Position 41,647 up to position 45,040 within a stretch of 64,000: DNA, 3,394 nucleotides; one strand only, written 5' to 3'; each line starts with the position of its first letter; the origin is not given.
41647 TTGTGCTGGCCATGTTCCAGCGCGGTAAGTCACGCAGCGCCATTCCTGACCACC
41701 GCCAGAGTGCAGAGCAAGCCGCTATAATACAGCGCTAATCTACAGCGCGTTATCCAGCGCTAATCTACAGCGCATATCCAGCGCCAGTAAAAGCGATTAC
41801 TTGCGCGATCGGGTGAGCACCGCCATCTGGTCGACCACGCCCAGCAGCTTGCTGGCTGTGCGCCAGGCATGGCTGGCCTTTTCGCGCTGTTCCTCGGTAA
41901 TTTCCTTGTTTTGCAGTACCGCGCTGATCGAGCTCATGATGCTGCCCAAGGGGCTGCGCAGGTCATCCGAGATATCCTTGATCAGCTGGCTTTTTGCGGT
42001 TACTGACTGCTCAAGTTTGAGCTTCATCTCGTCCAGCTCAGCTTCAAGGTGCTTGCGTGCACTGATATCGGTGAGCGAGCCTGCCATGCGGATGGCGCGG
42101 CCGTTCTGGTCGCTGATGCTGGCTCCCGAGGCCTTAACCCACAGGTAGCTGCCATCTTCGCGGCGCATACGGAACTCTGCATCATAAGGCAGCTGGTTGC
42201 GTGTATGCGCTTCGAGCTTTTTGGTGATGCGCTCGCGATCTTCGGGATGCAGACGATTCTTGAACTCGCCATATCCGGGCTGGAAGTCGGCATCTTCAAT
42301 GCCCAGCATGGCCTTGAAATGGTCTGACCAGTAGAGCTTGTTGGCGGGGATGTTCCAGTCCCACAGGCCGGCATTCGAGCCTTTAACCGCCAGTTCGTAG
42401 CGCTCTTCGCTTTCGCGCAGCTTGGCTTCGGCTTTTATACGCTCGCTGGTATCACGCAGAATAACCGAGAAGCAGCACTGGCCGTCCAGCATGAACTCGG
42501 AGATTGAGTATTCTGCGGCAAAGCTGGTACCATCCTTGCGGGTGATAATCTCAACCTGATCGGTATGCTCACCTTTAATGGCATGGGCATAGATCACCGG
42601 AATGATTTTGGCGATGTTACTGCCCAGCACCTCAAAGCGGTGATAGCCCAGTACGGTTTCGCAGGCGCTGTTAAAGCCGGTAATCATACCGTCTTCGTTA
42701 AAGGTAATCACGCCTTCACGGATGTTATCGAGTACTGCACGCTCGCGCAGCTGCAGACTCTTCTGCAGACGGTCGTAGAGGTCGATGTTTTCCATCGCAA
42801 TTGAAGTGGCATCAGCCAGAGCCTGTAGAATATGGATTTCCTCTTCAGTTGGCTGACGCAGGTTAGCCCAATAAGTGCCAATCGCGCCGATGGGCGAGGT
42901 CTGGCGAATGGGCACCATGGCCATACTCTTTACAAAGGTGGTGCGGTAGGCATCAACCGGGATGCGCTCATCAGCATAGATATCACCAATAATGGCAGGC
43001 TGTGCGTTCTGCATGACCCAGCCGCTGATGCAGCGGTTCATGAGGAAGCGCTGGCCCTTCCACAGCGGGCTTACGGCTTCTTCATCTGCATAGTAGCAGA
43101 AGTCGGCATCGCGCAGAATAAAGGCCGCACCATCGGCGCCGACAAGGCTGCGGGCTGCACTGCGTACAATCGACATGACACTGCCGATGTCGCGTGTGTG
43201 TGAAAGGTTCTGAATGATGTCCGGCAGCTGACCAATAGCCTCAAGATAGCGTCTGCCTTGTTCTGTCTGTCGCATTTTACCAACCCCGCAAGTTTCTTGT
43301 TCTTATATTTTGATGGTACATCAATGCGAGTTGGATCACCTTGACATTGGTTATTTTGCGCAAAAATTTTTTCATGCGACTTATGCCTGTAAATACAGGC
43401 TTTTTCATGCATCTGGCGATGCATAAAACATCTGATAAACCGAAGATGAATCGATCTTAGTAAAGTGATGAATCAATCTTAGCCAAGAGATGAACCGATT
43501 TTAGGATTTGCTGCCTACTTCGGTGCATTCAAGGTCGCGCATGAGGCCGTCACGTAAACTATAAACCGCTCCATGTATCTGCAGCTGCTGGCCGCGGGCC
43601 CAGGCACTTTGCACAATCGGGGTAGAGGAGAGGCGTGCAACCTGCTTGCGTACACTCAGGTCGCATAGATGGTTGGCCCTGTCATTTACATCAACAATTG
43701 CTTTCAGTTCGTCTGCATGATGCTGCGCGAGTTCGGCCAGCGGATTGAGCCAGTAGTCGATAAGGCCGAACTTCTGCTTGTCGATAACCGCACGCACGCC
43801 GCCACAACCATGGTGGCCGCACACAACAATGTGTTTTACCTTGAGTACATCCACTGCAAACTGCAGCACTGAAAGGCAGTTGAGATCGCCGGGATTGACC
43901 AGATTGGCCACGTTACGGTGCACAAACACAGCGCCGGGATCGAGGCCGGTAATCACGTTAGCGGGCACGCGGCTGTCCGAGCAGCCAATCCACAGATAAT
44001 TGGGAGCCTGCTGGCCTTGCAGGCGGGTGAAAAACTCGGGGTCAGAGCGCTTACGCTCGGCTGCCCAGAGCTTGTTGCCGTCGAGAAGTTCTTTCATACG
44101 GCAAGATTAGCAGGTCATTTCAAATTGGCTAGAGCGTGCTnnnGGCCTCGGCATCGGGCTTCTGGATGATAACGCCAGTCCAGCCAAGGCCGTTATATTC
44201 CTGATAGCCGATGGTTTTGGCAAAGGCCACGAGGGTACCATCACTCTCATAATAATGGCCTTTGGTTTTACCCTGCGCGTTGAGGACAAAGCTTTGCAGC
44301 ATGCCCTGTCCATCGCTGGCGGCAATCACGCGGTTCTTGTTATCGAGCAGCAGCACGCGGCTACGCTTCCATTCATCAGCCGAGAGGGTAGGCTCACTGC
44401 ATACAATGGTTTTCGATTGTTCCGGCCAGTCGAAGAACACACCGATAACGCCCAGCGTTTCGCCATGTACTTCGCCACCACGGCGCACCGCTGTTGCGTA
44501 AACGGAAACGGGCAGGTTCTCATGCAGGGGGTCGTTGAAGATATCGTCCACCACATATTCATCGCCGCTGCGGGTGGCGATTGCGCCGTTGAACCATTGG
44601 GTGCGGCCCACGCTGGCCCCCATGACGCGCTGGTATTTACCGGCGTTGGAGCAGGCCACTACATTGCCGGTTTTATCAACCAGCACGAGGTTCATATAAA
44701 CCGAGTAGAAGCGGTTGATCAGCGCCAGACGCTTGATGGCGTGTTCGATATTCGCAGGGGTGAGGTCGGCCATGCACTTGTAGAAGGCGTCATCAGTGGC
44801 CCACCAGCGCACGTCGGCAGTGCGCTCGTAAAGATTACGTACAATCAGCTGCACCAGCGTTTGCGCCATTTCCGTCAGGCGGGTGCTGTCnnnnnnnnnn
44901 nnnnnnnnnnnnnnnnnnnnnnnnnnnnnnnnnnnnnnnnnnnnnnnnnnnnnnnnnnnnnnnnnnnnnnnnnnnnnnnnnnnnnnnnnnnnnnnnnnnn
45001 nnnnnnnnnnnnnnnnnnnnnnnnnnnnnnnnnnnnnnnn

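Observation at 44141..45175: Inverted-architecture chemoreceptor-like protein: MCP signalling tip at the N-terminus, Cache-like domain at the C-terminus, no TM or HAMP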

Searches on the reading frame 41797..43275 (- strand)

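Call 54: search_protein_families(library=pfam, proteins=[window:41797-43275:-], max_evalue=0.001)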
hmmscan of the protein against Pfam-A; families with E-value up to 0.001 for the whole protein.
window:41797-43275:- (492 aa): 8 families
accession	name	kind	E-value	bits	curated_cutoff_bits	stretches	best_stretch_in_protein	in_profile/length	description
PF08447.18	PAS_3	-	4.5e-26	91.4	25.6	1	314-399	2-87/89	PAS fold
PF13426.13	PAS_9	-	5.3e-16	59.2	27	2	314-405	14-102/103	PAS domain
PF00989.32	PAS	-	6.1e-13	49.2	22.6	1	179-274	4-111/113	PAS fold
PF13185.12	GAF_2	-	1.9e-12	48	28.6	1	28-162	2-136/136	GAF domain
PF01590.32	GAF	-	3.1e-08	34.7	22.4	1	33-160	5-132/133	GAF domain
PF13188.13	PAS_8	-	3.2e-08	33.6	21.8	1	179-231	4-53/65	PAS domain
PF00512.31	HisKA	-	3.1e-06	27.6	26.9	1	427-489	1-62/66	His Kinase A (phospho-acceptor) domain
PF08448.16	PAS_4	-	1.9e-05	25.3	23.1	0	182-228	1-47/110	PAS fold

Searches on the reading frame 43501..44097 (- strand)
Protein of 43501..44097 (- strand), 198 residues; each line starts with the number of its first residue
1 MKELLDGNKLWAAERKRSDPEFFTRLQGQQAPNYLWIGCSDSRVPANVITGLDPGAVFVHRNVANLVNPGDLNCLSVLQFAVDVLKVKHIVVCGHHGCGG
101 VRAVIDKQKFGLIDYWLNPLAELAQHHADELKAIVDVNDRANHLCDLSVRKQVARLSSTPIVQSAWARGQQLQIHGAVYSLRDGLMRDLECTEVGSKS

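Call 54: search_protein_families(library=pfam, proteins=[window:43501-44097:-], max_evalue=0.001)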
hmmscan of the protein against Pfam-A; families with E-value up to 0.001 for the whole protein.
window:43501-44097:- (198 aa): 1 family
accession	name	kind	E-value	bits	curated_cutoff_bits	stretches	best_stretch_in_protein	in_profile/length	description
PF00484.24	Pro_CA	-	5e-52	176.7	25.7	1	34-185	1-155/156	Carbonic anhydrase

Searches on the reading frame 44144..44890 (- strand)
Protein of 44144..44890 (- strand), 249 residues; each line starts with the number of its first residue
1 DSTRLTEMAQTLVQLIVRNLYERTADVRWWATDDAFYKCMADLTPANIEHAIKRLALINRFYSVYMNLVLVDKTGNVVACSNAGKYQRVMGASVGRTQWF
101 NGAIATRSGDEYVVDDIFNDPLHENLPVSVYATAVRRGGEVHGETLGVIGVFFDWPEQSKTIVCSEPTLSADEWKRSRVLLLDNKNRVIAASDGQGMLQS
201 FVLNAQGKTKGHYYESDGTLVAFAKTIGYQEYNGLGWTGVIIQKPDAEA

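Call 33: find_related_loci(query=A3, collection=metagenome_contigs, flank=10000)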
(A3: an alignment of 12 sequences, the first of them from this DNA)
Query A3 (249 aa) in metagenome_contigs; peptide patterns used: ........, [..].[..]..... (x = any residue, [..] = any of these).
564 stretches matched a pattern; 372 encode a relative of the query (tblastn E <= 1e-3); the best 80 are kept; 80 distinct loci.
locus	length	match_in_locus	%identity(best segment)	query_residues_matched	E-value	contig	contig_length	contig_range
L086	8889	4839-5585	72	1-249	1e-127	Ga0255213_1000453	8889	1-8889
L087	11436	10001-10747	72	1-249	2e-127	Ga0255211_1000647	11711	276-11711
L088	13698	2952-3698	72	1-249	2e-127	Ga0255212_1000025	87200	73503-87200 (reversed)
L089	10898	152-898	72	1-249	6e-127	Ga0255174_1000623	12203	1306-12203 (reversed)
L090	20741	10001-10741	69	1-247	1e-118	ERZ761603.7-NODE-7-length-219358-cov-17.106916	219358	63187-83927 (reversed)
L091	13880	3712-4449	66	1-246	3e-111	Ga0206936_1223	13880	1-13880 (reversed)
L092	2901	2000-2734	65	4-248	4e-114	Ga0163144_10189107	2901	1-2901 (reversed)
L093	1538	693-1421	65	3-245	3e-118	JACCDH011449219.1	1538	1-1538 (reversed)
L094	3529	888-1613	64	3-244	2e-111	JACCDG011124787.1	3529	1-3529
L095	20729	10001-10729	65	3-245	2e-109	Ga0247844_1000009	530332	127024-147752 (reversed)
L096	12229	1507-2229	65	4-244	2e-108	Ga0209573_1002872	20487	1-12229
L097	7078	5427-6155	63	4-246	1e-106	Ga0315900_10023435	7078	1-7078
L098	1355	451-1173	65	1-244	4e-115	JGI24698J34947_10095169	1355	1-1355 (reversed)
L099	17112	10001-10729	63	4-246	4e-107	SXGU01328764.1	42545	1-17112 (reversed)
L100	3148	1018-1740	62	4-244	1e-107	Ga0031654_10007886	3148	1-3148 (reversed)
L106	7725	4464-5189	61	4-245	7e-104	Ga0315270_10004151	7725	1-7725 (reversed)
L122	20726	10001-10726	62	4-245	1e-101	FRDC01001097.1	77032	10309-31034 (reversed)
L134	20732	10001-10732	59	1-244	7e-101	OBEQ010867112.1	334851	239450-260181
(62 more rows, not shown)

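Call 37: search_protein_representatives(protein=window:44144-44890:-)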
Query: 249 residues. Proteins with E-value up to 0.001 (for the whole library): 895; up to 1e-10: 560; up to 1e-30: 100. The best 150 are listed.
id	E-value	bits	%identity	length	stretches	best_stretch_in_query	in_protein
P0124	3.0e-103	360.7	62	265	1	3-245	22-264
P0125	9.2e-95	332.9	60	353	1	2-245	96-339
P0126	2.4e-91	321.7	57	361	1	2-246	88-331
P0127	2.6e-91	321.6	58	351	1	3-246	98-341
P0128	4.9e-88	310.9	55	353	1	2-247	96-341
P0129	6.9e-83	294.0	57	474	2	51-243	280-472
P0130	9.8e-83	293.5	57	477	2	35-247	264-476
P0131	1.5e-80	286.4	56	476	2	46-247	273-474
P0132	1.3e-77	276.8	49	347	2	1-242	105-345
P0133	3.3e-76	272.1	52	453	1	3-245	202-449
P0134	6.7e-71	254.8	64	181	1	66-245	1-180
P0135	1.4e-70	253.7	38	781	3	7-241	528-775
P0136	2.1e-70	253.2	49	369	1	3-248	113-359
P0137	7.0e-70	251.4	36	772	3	7-242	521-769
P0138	3.0e-69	249.4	38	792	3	6-243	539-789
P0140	1.1e-65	237.7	35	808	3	10-245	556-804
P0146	2.2e-61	223.6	33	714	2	3-247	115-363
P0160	3.7e-48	180.3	32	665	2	9-243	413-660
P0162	8.0e-47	175.9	31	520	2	7-243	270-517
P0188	6.0e-38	146.9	32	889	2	8-192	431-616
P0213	7.8e-32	126.8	29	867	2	13-234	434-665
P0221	7.4e-31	123.6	32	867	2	7-242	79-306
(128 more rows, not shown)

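Call 39: search_protein_families(library=pfam, proteins=[P0135, P0140, P0146, P0160, P0188, P0221, P0129, P0133, P0162, P0213], max_evalue=0.01)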
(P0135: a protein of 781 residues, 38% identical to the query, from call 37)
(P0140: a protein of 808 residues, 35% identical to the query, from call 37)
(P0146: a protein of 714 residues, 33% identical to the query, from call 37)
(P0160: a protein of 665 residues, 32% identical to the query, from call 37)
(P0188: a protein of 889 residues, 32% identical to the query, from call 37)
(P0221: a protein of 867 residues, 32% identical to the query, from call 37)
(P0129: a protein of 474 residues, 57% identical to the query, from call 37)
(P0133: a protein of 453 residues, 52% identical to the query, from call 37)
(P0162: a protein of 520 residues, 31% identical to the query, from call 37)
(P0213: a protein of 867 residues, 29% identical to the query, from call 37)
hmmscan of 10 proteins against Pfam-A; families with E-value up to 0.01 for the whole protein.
P0135 (781 aa): 1 family
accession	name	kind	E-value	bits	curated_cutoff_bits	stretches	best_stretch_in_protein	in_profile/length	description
PF02743.24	dCache_1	-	2.4e-16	60.4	45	2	520-633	5-113/240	Cache domain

P0140 (808 aa): 1 family
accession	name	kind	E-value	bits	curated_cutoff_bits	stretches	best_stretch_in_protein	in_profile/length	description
PF02743.24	dCache_1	-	1.9e-10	41.1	45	2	231-395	57-190/240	Cache domain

P0146 (714 aa): 2 families
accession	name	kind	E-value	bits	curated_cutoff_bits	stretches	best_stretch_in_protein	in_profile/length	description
PF02743.24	dCache_1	-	1e-21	78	45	2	497-706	33-235/240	Cache domain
PF00015.26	MCPsignal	-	2.1e-21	77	34.6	2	380-443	24-86/172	Methyl-accepting chemotaxis protein (MCP) signalling domain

P0160 (665 aa): 1 family
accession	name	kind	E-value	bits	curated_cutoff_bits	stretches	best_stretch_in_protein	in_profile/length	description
PF02743.24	dCache_1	-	3.4e-17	63.2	45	2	85-204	43-152/240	Cache domain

P0188 (889 aa): 3 families
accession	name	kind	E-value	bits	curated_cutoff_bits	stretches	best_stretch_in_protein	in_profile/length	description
PF02743.24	dCache_1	-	8.9e-18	65.1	45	2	99-313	26-236/240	Cache domain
PF01584.24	CheW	-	2.3e-12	47.1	23.5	1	716-852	2-136/138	CheW-like domain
PF23846.1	Cache_WalK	-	1.2e-05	26.2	27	1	490-571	14-88/92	WalK sensor protein kinase Chache domain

P0221 (867 aa): 1 family
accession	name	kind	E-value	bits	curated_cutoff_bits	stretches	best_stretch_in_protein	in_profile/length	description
PF01584.24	CheW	-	5.6e-19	68.6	23.5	1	716-853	2-135/138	CheW-like domain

P0129 (474 aa): 2 families
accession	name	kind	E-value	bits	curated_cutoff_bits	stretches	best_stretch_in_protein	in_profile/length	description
PF00015.26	MCPsignal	-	1.4e-23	84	34.6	1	42-182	7-144/172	Methyl-accepting chemotaxis protein (MCP) signalling domain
PF02743.24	dCache_1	-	3.3e-06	27.3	45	1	273-379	57-147/240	Cache domain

P0133 (453 aa): 3 families
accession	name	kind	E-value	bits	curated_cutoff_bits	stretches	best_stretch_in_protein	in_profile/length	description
PF00015.26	MCPsignal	-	2.2e-28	99.7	34.6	1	51-179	6-131/172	Methyl-accepting chemotaxis protein (MCP) signalling domain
PF02743.24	dCache_1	-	1.9e-07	31.3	45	1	196-408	3-195/240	Cache domain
PF09763.15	Sec3_CC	-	0.00077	19.7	27.1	1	129-191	33-95/133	Exocyst complex component Sec3, coiled-coil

P0162 (520 aa): 1 family
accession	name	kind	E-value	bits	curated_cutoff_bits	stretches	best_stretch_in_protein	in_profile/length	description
PF02743.24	dCache_1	-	2.4e-15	57.2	45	2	315-414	58-148/240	Cache domain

P0213 (867 aa): 2 families
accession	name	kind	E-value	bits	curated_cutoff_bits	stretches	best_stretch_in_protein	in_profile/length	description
PF01584.24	CheW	-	1.8e-13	50.7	23.5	1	714-854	2-134/138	CheW-like domain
PF02743.24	dCache_1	-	1.2e-08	35.2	45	1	96-298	23-233/240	Cache domain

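Call 44: search_solved_structures(query=A3, max_evalue=10, show_alignments=4)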
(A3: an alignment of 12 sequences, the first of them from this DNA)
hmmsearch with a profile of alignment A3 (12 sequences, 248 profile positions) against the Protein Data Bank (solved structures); distinct sequences matched with E-value up to 10: 1.
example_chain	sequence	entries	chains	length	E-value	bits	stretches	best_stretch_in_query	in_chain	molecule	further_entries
4xmq_A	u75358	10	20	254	0.0042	19.8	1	65-229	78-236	Putative methyl-accepting chemotaxis signal transduction protein | Methyl-accepting chemotaxis protein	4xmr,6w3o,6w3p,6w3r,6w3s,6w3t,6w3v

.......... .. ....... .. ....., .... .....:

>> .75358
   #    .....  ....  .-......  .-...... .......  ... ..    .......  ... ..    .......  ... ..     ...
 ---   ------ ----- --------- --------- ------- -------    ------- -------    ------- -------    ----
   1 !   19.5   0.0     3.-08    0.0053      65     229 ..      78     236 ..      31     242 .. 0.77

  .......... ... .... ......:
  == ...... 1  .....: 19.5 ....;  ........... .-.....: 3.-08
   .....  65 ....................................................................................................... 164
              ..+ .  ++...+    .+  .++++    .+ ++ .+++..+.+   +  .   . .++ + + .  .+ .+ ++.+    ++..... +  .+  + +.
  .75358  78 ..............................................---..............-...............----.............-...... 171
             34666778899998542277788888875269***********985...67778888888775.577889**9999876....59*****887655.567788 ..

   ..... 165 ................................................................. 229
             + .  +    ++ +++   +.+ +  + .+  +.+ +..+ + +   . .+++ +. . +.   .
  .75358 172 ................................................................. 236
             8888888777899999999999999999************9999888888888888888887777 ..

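Call 54: search_protein_families(library=pfam, proteins=[L134:10966-12000:+, L134:12098-12679:+, L134:5876-6388:+, L134:3603-5753:+, L106:3501-4112:+, L134:13949-14710:+, L122:11016-11348:+], max_evalue=0.001)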
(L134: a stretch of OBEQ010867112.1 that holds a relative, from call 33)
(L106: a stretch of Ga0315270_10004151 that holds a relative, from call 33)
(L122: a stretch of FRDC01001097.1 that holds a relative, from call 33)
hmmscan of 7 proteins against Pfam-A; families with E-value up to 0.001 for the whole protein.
L134:10966-12000:+ (344 aa): 5 families
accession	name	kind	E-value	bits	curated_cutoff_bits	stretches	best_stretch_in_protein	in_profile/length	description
PF01739.24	CheR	-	4.1e-62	209.5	27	1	147-336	1-190/195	CheR methyltransferase, SAM binding domain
PF03705.20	CheR_N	-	4.1e-17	62.1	27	1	82-128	3-49/53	CheR methyltransferase, all-alpha domain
PF08242.18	Methyltransf_12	-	5.9e-06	27.4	30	1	206-317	20-98/98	Methyltransferase domain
PF08241.18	Methyltransf_11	-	1.7e-05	25.8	21.2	0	283-319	61-95/95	Methyltransferase domain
PF13649.12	Methyltransf_25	-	2.3e-05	25.4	27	0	282-315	64-97/97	Methyltransferase domain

L134:12098-12679:+ (193 aa): 1 family
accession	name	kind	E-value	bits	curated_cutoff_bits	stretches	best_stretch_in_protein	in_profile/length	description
PF03975.18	CheD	-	4.2e-26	91.7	25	1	58-161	1-108/108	CheD chemotactic sensory transduction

L134:5876-6388:+ (170 aa): 1 family
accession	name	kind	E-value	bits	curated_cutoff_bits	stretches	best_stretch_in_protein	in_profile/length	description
PF01584.24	CheW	-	3.5e-38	130.8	23.5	1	25-158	2-135/138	CheW-like domain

L134:3603-5753:+ (716 aa): 4 families
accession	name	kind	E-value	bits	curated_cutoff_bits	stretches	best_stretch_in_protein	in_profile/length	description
PF01584.24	CheW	-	5.5e-27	94.5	23.5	1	577-706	1-135/138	CheW-like domain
PF02518.31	HATPase_c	-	1.7e-16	61.1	26.4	1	436-572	5-110/111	Histidine kinase-, DNA gyrase B-, and HSP90-like ATPase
PF02895.20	H-kinase_dim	-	5.4e-16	59.2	23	1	325-386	2-67/68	Signal transducing histidine kinase, homodimeric domain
PF01627.28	Hpt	-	9e-15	55.1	24.6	1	8-105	2-81/84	Hpt domain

L106:3501-4112:+ (203 aa): 1 family
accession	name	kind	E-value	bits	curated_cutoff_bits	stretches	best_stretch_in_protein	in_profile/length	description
PF07238.19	PilZ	-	4.2e-10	40.3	22.5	1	110-187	25-101/102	PilZ domain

L134:13949-14710:+ (253 aa): 1 family
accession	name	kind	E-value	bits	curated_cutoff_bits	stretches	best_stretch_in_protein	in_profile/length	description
PF11845.13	Tll0287-like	-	1e-22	81.5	24.1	1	115-251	34-144/144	Tll0287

L122:11016-11348:+ (110 aa): 2 families
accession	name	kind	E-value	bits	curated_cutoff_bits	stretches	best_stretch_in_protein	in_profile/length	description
PF13466.11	STAS_2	-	6.5e-07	29.9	29.2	1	21-98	3-79/80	STAS domain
PF01740.26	STAS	-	1.5e-05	25.1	22.6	1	46-102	41-97/106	STAS domain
